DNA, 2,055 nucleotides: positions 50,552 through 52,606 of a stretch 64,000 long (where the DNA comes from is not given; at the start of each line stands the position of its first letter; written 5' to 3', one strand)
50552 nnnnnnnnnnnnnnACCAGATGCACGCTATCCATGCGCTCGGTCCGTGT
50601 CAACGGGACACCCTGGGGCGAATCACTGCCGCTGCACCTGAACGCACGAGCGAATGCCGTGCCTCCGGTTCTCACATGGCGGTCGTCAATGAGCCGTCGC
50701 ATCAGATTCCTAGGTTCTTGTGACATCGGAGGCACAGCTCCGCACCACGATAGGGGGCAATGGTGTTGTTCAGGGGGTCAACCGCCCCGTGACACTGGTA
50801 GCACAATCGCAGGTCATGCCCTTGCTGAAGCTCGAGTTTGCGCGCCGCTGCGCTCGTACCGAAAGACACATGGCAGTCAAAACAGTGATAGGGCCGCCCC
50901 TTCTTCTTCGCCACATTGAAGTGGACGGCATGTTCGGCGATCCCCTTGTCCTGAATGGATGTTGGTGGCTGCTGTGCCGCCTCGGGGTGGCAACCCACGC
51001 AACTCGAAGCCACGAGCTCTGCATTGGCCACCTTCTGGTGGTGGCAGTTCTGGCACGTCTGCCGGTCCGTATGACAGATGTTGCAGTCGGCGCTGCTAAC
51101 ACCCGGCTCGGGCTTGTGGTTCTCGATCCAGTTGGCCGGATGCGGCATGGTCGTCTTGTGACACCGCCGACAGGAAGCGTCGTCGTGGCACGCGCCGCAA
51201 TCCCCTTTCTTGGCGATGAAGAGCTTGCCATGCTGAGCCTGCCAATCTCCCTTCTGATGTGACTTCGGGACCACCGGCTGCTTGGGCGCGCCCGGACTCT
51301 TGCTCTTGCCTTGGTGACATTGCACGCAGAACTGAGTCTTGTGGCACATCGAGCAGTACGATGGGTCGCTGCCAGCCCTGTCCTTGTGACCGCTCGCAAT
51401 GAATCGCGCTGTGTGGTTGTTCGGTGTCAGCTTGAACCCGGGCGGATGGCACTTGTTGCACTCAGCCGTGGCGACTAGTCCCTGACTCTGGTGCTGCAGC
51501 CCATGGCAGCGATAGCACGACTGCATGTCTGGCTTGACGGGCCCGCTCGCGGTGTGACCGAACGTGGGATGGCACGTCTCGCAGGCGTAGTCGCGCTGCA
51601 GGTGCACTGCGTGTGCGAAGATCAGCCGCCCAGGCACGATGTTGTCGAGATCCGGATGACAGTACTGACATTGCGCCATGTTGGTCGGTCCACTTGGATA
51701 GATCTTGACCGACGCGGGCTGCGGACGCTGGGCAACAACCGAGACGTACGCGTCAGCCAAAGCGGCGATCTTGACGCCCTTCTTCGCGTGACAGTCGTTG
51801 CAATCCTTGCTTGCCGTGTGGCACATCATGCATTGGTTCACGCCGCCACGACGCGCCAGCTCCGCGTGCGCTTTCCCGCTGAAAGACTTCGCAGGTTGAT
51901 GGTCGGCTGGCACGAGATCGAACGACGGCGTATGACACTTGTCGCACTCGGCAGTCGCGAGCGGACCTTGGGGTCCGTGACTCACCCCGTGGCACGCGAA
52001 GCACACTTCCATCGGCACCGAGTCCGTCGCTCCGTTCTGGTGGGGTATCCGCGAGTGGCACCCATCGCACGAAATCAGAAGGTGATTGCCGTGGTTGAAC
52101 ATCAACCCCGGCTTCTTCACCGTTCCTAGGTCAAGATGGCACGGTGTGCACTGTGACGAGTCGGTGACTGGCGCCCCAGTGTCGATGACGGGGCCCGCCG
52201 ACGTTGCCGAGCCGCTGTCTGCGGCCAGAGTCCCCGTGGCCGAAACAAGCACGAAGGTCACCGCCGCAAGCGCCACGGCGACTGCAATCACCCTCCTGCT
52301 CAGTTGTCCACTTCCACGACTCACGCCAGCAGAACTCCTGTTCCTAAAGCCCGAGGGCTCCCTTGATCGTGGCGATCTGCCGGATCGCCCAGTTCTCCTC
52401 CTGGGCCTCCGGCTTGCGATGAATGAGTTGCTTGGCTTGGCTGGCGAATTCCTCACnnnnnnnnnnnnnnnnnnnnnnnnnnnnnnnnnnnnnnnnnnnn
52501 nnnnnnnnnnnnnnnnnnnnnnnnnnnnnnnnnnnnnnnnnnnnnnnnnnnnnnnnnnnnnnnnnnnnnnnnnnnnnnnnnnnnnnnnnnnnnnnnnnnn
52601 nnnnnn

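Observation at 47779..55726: Six-gene operon (cyt b, 7-heme, 12-heme, 20-heme, TPR, NHL propeller): candidate trans-envelope electron conduit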

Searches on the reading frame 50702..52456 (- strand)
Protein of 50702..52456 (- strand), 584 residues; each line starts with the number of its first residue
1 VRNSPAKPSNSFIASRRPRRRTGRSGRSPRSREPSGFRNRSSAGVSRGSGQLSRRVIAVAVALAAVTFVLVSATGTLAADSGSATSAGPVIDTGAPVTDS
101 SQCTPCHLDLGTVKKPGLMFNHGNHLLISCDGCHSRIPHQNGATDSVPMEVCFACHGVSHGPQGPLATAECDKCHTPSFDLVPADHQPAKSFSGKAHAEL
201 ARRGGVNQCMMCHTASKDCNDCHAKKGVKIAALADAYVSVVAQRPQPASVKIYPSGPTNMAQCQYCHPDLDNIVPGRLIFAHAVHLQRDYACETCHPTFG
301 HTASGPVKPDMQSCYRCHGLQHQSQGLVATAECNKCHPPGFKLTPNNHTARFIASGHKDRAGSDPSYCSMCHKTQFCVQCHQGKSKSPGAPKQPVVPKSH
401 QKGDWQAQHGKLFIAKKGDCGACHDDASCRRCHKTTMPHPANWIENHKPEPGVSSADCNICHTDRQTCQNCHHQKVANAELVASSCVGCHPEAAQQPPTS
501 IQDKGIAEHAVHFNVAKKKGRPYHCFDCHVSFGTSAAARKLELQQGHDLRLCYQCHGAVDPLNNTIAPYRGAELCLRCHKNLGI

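Call 5: search_protein_families(library=pfam, proteins=[window:50702-52456:-], max_evalue=0.01)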
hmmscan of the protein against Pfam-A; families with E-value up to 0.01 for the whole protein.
window:50702-52456:- (584 aa): 4 families
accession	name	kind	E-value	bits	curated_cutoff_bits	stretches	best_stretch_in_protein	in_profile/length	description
PF14522.11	Cytochrome_C7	-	6.2e-21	74.4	24.8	3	279-337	2-66/67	Cytochrome c7 and related cytochrome c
PF14537.11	Cytochrom_c3_2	-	1.3e-11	45.3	25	0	258-298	24-66/79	Cytochrome c3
PF22113.1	Mtrc-MtrF_II-IV_dom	-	7.9e-11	42.2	30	1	147-297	4-164/176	Outer membrane cytochrome MtrC/MtrF-like, domains II/IV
PF02085.21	Cytochrom_CIII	-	1.5e-08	35.3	22.9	0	279-323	22-58/101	Class III cytochrome C family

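Call 6: search_protein_families(library=ncbifam, proteins=[window:50702-52456:-], max_evalue=0.01)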
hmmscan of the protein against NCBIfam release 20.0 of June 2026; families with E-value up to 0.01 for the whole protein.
window:50702-52456:- (584 aa): 2 families
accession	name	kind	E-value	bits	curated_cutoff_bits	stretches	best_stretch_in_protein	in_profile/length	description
TIGR03508.1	decahem_SO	subfamily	1e-08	35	192.2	1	150-318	16-174/258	DmsE family decaheme c-type cytochrome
TIGR04257.1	nanowire_3heme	domain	0.0003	20.9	40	1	276-337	11-74/75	c(7)-type cytochrome triheme domain-containing protein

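Call 18: find_homologous_proteins(query=window:50702-52324:-, max_evalue=0.00001)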
Query window:50702-52324:- (540 aa): 214 proteins with E <= 0.00001 among 8000 candidates; the best 120 are listed.
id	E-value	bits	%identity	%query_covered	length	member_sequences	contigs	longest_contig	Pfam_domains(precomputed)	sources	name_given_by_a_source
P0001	0.0e+0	1274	100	100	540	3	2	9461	PF14537.12,PF02085.22,PF14522.12,PF22113.2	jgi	jgi:Cytochrome c7 and related cytochrome c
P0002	0.0e+0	1076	85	94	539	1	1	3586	PF14537.12,PF02085.22,PF14522.12,PF22113.2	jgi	jgi:Cytochrome c7 and related cytochrome c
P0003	1.3e-291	986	78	94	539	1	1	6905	PF14537.12,PF02085.22,PF14522.12,PF22113.2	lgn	-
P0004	1.2e-290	983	77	94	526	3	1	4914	PF14537.12,PF14522.12,PF22113.2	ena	-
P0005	2.6e-284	962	74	97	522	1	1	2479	PF02085.22,PF14522.12,PF22113.2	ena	-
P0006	1.3e-279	947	72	100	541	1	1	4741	PF14537.12,PF14522.12,PF22113.2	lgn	-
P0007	9.6e-279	944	73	94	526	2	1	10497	PF02085.22,PF14522.12,PF22113.2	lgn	-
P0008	1.0e-277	940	74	94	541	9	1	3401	PF14522.12,PF22113.2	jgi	-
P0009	4.0e-275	932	75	94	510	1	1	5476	PF02085.22,PF14522.12,PF22113.2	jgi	jgi:hypothetical protein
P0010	4.0e-275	932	73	92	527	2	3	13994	PF02085.22,PF14522.12,PF22113.2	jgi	jgi:hypothetical protein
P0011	2.4e-273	926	72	95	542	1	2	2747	PF14522.12,PF22113.2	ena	-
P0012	2.4e-271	919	73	94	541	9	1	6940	PF02085.22,PF14522.12,PF22113.2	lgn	-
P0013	1.5e-270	917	73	94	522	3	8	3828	PF02085.22,PF14522.12,PF22113.2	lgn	-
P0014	4.9e-267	905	72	93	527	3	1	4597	PF14537.12,PF14522.12,PF22113.2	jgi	-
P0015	3.9e-262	889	68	100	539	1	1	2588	PF02085.22,PF14522.12,PF22113.2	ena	-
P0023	2.4e-238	811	63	100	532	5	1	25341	PF14537.12,PF02085.22,PF14522.12,PF22113.2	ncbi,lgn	-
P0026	1.7e-230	785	62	96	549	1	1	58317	PF02085.22,PF14522.12,PF22113.2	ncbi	-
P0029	1.2e-222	759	62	92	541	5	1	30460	PF14537.12,PF14522.12,PF22113.2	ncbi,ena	-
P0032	8.7e-220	749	60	93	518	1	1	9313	PF14537.12,PF02085.22,PF14522.12,PF22113.2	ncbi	-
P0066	1.9e-209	715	58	92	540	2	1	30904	PF14537.12,PF14522.12,PF22113.2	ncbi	-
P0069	3.2e-207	708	59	97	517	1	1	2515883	PF14537.12,PF02085.22,PF14522.12,PF22113.2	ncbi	-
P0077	1.9e-204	699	55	98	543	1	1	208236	PF14537.12,PF02085.22,PF14522.12,PF22113.2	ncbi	-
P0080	1.5e-203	696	55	99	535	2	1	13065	PF14537.12,PF02085.22,PF14522.12,PF22113.2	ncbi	-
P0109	6.8e-192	657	54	91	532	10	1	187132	PF14537.12,PF02085.22,PF14522.12,PF22113.2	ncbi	-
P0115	6.3e-189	647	51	99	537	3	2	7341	PF14537.12,PF02085.22,PF14522.12,PF22113.2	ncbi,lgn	-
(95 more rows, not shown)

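Call 23: find_related_loci(query=A1, collection=genome_contigs, flank=10000)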
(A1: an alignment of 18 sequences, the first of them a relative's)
Query A1 (540 aa) in genome_contigs; peptide patterns used: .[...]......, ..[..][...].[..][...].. (x = any residue, [..] = any of these).
101 stretches matched a pattern; 88 encode a relative of the query (tblastn E <= 1e-3); the best 80 are kept; 76 distinct loci.
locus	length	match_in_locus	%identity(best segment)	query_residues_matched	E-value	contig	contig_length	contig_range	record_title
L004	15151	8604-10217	63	1-540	0e+0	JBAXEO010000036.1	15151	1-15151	MAG: Coriobacteriia bacterium isolate ELA247 MAG247_36, whole genome shotgun sequence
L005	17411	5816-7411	63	1-540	0e+0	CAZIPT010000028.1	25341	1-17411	MAG TPA_asm: uncultured Eubacteriales bacterium isolate SRP302447_co1_108 genome assembly, contig: NODE_5256_length_2534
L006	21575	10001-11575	62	25-540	0e+0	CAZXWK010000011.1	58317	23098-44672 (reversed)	MAG TPA_asm: uncultured Eubacteriales bacterium isolate binchicken_co152_220 genome assembly, contig: NODE_611_length_58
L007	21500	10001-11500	62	45-540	0e+0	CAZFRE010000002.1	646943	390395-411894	MAG TPA_asm: uncultured Eubacteriales bacterium isolate binchicken_co269_259 genome assembly, contig: NODE_4_length_6469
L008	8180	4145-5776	58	5-540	0e+0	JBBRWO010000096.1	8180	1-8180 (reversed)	MAG: Coriobacteriia bacterium isolate La4_metabat2.012 La4_metabat2.012_K_1569122_L_8180_cov_29.6444, whole genome shotg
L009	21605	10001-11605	57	12-540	0e+0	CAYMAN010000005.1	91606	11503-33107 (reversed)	MAG TPA_asm: uncultured Eubacteriales bacterium isolate SRP302447_co4_271 genome assembly, contig: NODE_807_length_91606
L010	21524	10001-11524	61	40-540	0e+0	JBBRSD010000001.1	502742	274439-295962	MAG: Coriobacteriia bacterium isolate La2_metabat2.009 La2_metabat2.009_K_1171370L502742_cov_21.0326, whole genome shotg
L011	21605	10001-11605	58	1-540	0e+0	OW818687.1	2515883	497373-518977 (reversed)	metagenome genome assembly, chromosome: 1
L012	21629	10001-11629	56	3-540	0e+0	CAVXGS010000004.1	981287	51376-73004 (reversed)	MAG: uncultured Coriobacteriales bacterium isolate MFD02979.bin.1.88 genome assembly, contig: contig_43959, whole genome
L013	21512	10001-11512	68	30-540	0e+0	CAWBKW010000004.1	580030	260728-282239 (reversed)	MAG: uncultured Coriobacteriia bacterium isolate MFD02979.bin.2.177 genome assembly, contig: contig_41910, whole genome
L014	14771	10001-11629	55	3-540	0e+0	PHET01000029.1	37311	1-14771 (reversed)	MAG: Actinobacteria bacterium HGW-Actinobacteria-7 Ig3397_v2_scaffold_1111, whole genome shotgun sequence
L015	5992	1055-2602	58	24-540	0e+0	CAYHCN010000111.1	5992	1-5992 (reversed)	MAG TPA_asm: uncultured Eubacteriales bacterium isolate ERP119294_co4_461 genome assembly, contig: NODE_16597_length_599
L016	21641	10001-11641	55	5-540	0e+0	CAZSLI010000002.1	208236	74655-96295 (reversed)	MAG TPA_asm: uncultured Eubacteriales bacterium isolate binchicken_co152_201 genome assembly, contig: NODE_53_length_208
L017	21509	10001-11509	58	46-540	0e+0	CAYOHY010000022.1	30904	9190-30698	MAG TPA_asm: uncultured Eubacteriales bacterium isolate binchicken_co152_248 genome assembly, contig: NODE_1703_length_3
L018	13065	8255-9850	55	7-540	0e+0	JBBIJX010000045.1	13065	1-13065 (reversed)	MAG: Actinomycetota bacterium isolate BR1S70218_bin_172 NODE_3159_length_13065_cov_2.00116, whole genome shotgun sequenc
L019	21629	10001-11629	55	3-540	0e+0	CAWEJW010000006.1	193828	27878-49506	MAG: uncultured Actinomycetes bacterium isolate MFD05942.bin.1.345 genome assembly, contig: contig_51116, whole genome s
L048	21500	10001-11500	46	38-540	2e-151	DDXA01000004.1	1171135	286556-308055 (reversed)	MAG TPA_asm: Actinobacteria bacterium UBA2272 UBA2272_contig_7, whole genome shotgun sequence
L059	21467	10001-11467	44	47-535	8e-138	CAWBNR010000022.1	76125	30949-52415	MAG: uncultured Thermoleophilia bacterium isolate MFD01299.bin.2.115 genome assembly, contig: contig_88862, whole genome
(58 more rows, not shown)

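Call 28: search_solved_structures(query=window:50702-52324:-, max_evalue=0.01)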
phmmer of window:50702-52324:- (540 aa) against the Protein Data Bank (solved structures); distinct sequences matched with E-value up to 0.01: 3.
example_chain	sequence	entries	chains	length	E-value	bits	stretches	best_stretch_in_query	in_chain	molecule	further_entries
6lod_A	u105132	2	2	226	0.00087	21.2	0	62-113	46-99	MULTIHEME_CYTC domain-containing protein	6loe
1aqe_A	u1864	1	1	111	0.0034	19.3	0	55-96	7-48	CYTOCHROME C3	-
1czj_A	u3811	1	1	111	0.0036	19.2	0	55-96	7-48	CYTOCHROME C3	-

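Call 38: search_protein_families(library=pfam, proteins=[L019:555-1919:+, L019:2615-3724:+, L019:3654-4307:+, L019:4309-4896:+, L019:4896-5372:+, L019:5359-6588:+, L016:5189-6385:+, L048:6161-6670:+, L048:4352-5554:-, L048:233-1894:+], max_evalue=0.001)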
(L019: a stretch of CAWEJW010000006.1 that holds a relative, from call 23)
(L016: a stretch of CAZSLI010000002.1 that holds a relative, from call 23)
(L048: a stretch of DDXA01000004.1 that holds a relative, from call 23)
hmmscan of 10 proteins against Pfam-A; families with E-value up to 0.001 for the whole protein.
L019:555-1919:+ (454 aa): 3 families
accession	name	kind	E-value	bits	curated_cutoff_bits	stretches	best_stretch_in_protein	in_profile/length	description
PF03453.22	MoeA_N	-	4e-48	163.5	30.8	1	43-211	1-160/160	MoeA N-terminal region (domain I and II)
PF00994.29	MoCF_biosynth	-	4.8e-34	117.6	26.6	1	224-360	1-143/144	Probable molybdopterin binding domain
PF03454.20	MoeA_C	-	2e-15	57.2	22.1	1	375-444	2-70/72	MoeA C-terminal region (domain IV)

L019:2615-3724:+ (369 aa): 3 families
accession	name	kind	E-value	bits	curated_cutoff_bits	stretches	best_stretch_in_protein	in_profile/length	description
PF04055.27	Radical_SAM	-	2.2e-32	112.9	29.5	1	38-184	3-152/166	Radical SAM superfamily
PF06463.18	Mob_synth_C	-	1.6e-30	106.1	37.4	1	203-355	2-127/128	Molybdenum Cofactor Synthesis C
PF13353.11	Fer4_12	-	0.00012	22.9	22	1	40-142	13-114/137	4Fe-4S single cluster domain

L019:3654-4307:+ (217 aa): 0 families

L019:4309-4896:+ (195 aa): 1 family
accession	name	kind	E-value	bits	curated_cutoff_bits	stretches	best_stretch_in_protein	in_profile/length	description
PF03473.23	MOSC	-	4.7e-11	43.2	22.7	1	44-150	3-120/120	MOSC domain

L019:4896-5372:+ (158 aa): 1 family
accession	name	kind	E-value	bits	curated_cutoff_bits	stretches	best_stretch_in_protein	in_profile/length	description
PF00994.29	MoCF_biosynth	-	1.1e-28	100.1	26.6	1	8-148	2-144/144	Probable molybdopterin binding domain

L019:5359-6588:+ (409 aa): 5 families
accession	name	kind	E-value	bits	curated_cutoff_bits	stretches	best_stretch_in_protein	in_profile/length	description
PF00266.25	Aminotran_5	-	6.4e-79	266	21.5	1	32-400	1-371/371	Aminotransferase class-V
PF01041.23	DegT_DnrJ_EryC1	-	2.3e-10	40.7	19.8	1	100-210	46-151/360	DegT/DnrJ/EryC1/StrS aminotransferase family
PF00155.27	Aminotran_1_2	-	7.9e-10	38.9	19.7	1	79-209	46-190/361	Aminotransferase class I and II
PF01053.26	Cys_Met_Meta_PP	-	3.8e-07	29.4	27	1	95-233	70-201/381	Cys/Met metabolism PLP-dependent enzyme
PF01212.27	Beta_elim_lyase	-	1.2e-05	25.3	27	1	90-294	44-215/288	Beta-eliminating lyase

L016:5189-6385:+ (398 aa): 5 families
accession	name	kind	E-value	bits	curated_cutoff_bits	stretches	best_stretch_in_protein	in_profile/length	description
PF00266.25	Aminotran_5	-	2e-75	254.6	21.5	1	19-385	1-370/371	Aminotransferase class-V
PF00155.27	Aminotran_1_2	-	1.3e-09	38.1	19.7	1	64-193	44-187/361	Aminotransferase class I and II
PF01212.27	Beta_elim_lyase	-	1.4e-06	28.3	27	1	80-306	47-267/288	Beta-eliminating lyase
PF01041.23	DegT_DnrJ_EryC1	-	6.2e-05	22.8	19.8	1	89-197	48-151/360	DegT/DnrJ/EryC1/StrS aminotransferase family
PF01053.26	Cys_Met_Meta_PP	-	6.9e-05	22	27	1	90-219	77-200/381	Cys/Met metabolism PLP-dependent enzyme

L048:6161-6670:+ (169 aa): 1 family
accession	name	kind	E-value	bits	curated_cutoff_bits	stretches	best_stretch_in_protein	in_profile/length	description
PF00254.34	FKBP_C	-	2.6e-18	66.6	21.1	1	16-85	4-74/94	FKBP-type peptidyl-prolyl cis-trans isomerase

L048:4352-5554:- (400 aa): 0 families

L048:233-1894:+ (553 aa): 6 families
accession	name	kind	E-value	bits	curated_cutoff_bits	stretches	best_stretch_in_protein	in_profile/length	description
PF00890.30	FAD_binding_2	-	1.6e-92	311.3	20.4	1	29-400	1-414/414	FAD binding domain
PF02910.25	Succ_DH_flav_C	-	1.7e-18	67.2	20.8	1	482-544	53-120/130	Fumarate reductase flavoprotein C-term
PF07992.20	Pyr_redox_2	-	1e-08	35.4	26.1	1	29-216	2-111/291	Pyridine nucleotide-disulphide oxidoreductase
PF01266.30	DAO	-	2e-07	31.3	27.9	1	29-214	1-204/353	FAD dependent oxidoreductase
PF03486.20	HI0933_like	-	0.0002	21.4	50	0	29-55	2-28/244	HI0933-like protein Rossmann domain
PF01134.28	GIDA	-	0.00052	19.6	22.1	0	29-218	1-156/391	Glucose inhibited division protein A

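Call 54: predict_structure(alignment_id=A1)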
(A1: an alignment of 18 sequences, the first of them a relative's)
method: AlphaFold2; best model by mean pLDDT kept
length: 540 residues; sequences in the alignment: 18
mean_pLDDT: 43.4   pTM: 0.23
mean pLDDT of the five models: 43.4, 42.9, 40.7, 40.0, 37.4
residues with pLDDT >= 90: 0; 70-90: 6; 50-70: 138; < 50: 396
segments of 3 or more residues with pLDDT < 50: 1-8, 28-43, 62-76, 79-171, 190-206, 210-305, 317-330, 353-359, 364-366, 372-405, 409-428, 479-495, 500-540
pLDDT, mean of each block of 10 residues (from residue 1): 42 63 51 30 51 55 43 41 35 33 35 32 35 33 36 39 28 54 56 31 46 40 39 36 34 34 36 32 33 38 51 50 43 54 54 49 49 38 39 40 46 36 45 58 62 65 62 60 41 48 42 41 43 35
secondary structure, 60 per line:
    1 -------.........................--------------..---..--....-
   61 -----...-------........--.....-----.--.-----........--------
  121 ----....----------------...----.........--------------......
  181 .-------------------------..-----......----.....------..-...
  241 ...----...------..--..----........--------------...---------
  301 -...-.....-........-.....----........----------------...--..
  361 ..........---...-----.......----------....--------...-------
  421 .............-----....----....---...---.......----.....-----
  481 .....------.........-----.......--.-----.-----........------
elements in order: H8-32 H56-59 H78-83 H86-90 H105-112 H125-128 H152-160 H175-181 H216-219 H224-228 H238-243 H267-274 H306-310 H312-319 H321-325 H330-337 H359-370 H382-388 H399-402 H421-433 H439-442 H447-450 H460-466 H471-475 H481-485 H492-500 H506-512 H527-534

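Call 55: search_solved_structures(query=A1, max_evalue=1)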
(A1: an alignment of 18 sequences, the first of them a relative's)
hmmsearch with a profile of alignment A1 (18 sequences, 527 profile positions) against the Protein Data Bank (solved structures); distinct sequences matched with E-value up to 1: 13.
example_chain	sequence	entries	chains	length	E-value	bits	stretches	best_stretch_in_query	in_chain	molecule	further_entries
6h5l_A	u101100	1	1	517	0.0026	19.5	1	87-171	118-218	Similar to hydroxylamine oxidoreductase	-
1rwj_A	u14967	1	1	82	0.003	19.3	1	222-281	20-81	Cytochrome c family protein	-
6lod_A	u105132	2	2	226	0.012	17.4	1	52-102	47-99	MULTIHEME_CYTC domain-containing protein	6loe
3bng_A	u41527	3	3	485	0.049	15.3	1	389-447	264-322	Cytochrome c-552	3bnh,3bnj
6f0k_A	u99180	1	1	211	0.051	15.3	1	67-158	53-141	Cytochrome c family protein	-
1cit_A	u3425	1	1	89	0.1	14.2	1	361-425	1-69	PROTEIN (ORPHAN NUCLEAR RECEPTOR NGFI-B)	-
6lc1_J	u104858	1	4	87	0.14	13.9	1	361-425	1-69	Nuclear receptor subfamily 4 group A member 1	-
1fs7_A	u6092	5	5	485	0.19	13.4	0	389-447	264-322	CYTOCHROME C NITRITE REDUCTASE | Cytochrome c-552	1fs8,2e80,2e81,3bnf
1fs9_A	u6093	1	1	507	0.21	13.2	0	389-447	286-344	CYTOCHROME C NITRITE REDUCTASE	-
6z0j_A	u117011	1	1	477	0.36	12.5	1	257-292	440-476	Putative multicopper oxidase mco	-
6z0k_A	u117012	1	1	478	0.36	12.5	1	257-292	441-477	Putative multicopper oxidase mco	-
6xiz_A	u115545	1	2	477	0.49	12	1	257-291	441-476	Copper oxidase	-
6hr0_A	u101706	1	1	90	0.7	11.5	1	470-523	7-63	Cytochrome C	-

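Call 63: list_cluster_members(proteins=[P0023, P0026, P0029, P0032, P0066, P0069, P0077, P0080, P0109, P0115])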
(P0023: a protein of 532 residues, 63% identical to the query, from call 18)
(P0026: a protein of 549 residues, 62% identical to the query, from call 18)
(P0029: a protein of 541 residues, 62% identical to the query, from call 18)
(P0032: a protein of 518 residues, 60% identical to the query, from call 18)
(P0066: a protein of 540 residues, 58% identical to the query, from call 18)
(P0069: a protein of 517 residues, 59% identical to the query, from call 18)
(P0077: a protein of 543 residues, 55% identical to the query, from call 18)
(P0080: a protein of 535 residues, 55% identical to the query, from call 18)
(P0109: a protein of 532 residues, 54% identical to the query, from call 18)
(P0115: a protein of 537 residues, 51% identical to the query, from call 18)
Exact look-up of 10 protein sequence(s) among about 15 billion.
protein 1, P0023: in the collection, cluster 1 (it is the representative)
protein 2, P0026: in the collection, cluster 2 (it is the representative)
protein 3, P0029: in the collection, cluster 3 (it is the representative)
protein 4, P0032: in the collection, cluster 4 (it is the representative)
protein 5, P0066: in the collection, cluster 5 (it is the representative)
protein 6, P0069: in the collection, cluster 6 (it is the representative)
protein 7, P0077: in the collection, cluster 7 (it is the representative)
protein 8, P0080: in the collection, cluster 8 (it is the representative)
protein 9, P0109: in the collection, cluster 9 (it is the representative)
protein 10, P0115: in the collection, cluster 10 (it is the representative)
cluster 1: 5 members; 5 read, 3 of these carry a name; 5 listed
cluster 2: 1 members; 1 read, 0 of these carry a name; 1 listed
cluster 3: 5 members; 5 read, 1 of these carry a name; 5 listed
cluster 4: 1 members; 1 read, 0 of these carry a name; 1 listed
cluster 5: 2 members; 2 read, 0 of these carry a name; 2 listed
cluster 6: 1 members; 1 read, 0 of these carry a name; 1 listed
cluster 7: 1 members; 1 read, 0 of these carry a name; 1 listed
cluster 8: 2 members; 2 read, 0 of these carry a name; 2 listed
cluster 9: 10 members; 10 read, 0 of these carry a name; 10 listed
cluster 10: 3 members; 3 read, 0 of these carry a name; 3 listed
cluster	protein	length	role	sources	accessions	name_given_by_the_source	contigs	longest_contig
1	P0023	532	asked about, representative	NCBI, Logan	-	-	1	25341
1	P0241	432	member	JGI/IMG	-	hypothetical protein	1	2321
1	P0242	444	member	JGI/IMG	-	predicted CXXCH cytochrome family protein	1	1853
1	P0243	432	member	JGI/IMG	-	hypothetical protein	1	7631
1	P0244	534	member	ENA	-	-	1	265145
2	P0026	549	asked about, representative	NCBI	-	-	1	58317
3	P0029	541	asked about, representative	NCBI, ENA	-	-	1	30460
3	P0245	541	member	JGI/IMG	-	hypothetical protein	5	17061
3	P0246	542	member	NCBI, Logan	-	-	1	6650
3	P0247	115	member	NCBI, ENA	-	-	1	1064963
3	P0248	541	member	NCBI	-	-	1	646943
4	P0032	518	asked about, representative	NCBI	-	-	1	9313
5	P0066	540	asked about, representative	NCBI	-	-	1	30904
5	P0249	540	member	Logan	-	-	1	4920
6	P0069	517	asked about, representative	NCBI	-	-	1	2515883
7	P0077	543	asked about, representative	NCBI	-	-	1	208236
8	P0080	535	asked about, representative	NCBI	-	-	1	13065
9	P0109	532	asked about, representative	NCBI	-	-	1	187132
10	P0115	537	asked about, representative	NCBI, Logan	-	-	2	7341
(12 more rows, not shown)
